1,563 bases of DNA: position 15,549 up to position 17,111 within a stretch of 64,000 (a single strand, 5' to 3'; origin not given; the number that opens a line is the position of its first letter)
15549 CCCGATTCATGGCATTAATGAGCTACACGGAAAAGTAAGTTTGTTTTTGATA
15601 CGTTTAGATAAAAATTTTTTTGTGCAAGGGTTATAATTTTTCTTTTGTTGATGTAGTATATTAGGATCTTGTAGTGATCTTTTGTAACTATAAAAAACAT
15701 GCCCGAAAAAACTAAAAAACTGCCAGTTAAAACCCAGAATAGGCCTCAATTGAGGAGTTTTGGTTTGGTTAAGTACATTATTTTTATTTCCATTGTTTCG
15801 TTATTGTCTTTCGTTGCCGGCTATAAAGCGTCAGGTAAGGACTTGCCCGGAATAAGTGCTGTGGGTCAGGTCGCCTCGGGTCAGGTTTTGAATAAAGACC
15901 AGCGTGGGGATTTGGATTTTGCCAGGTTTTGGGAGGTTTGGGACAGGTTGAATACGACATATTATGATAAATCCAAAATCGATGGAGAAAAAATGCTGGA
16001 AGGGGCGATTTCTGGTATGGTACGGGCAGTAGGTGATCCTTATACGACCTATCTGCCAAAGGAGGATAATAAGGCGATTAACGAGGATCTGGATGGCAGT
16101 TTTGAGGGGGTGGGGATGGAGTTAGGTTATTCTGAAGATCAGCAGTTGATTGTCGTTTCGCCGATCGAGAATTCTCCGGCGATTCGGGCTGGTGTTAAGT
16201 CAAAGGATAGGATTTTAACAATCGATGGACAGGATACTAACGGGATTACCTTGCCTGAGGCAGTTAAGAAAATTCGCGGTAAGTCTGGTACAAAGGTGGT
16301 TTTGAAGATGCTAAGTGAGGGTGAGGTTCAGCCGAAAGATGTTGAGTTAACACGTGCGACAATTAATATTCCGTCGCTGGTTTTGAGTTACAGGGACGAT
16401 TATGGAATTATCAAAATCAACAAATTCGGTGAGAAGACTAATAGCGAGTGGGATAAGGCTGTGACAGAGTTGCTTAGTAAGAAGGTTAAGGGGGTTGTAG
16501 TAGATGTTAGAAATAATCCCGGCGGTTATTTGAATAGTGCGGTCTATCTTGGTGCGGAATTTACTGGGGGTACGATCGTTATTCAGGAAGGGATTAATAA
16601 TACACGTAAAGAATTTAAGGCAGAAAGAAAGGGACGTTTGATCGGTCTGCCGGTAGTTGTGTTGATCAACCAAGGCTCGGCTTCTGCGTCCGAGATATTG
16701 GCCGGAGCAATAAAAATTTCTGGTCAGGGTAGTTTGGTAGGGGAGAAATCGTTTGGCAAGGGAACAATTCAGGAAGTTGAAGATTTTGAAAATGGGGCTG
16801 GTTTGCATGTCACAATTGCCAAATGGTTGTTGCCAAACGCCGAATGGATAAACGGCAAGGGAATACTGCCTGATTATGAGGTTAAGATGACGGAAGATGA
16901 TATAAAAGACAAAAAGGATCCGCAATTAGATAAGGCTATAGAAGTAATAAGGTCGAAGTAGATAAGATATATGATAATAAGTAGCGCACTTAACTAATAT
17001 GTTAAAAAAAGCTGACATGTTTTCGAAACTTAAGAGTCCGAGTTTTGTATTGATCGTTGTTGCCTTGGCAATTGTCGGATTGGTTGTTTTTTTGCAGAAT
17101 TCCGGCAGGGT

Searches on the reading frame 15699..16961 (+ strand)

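Call 64: search_protein_families(library=pfam, proteins=[window:15699-16961:+], max_evalue=0.0001)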
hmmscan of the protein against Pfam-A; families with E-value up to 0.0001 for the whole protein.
window:15699-16961:+ (420 aa): 5 families
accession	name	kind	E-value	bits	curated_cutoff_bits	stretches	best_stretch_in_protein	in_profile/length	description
PF03572.23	Peptidase_S41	-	1.8e-47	161.4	24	1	234-395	1-165/165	Peptidase family S41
PF00595.29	PDZ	-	1.5e-09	38.5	23.2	1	136-203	10-79/81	PDZ domain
PF22694.1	CtpB_N-like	-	9.5e-09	36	27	1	72-122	36-84/85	Activating protease CtpB N-terminal domain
PF17820.7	PDZ_6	-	4.1e-08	33.3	27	1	151-203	1-51/54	PDZ domain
PF13180.12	PDZ_2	-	1.1e-07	32.4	27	1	146-216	10-79/80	PDZ domain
